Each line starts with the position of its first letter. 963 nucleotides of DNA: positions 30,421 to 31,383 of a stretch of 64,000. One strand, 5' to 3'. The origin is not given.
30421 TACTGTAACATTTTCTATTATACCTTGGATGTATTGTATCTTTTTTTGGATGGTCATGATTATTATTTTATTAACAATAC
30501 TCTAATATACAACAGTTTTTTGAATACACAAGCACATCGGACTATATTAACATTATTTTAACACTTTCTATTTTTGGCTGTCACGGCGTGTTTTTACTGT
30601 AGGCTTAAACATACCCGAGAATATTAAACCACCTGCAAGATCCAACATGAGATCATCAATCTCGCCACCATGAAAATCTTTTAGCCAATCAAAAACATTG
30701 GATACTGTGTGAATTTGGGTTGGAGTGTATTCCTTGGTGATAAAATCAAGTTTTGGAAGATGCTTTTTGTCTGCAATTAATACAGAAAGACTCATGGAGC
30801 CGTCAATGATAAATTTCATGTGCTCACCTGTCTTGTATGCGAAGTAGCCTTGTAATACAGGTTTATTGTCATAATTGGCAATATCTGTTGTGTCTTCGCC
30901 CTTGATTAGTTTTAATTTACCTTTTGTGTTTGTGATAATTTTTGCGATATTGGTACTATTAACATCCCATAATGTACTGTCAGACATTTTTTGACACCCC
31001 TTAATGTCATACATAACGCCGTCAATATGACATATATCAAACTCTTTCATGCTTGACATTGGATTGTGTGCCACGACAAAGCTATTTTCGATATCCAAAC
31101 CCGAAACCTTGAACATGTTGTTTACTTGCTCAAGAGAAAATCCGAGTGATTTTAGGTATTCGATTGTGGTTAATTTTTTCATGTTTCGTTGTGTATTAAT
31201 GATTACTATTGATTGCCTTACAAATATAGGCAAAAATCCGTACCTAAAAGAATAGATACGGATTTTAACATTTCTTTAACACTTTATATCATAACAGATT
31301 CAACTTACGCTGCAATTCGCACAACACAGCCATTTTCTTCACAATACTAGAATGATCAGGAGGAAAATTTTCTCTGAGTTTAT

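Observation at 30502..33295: Conserved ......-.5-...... element found nine times, always in intergenic regions upstream of minus-strand genes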

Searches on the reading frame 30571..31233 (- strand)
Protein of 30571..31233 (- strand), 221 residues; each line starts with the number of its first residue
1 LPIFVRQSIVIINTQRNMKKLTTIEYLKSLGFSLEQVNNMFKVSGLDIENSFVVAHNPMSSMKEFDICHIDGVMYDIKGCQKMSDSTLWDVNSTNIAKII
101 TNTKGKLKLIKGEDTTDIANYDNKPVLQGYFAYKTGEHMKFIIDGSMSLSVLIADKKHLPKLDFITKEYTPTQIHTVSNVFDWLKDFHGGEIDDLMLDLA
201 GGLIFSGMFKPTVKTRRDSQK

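Call 9: search_protein_families(library=pfam, proteins=[window:30571-31233:-], max_evalue=0.01)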
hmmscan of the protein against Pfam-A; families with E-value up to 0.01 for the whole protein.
window:30571-31233:- (221 aa): 0 families

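Call 10: search_protein_families(library=phrogs, proteins=[window:30571-31233:-], max_evalue=0.001)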
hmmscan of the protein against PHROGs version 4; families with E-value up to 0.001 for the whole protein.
window:30571-31233:- (221 aa): 0 families
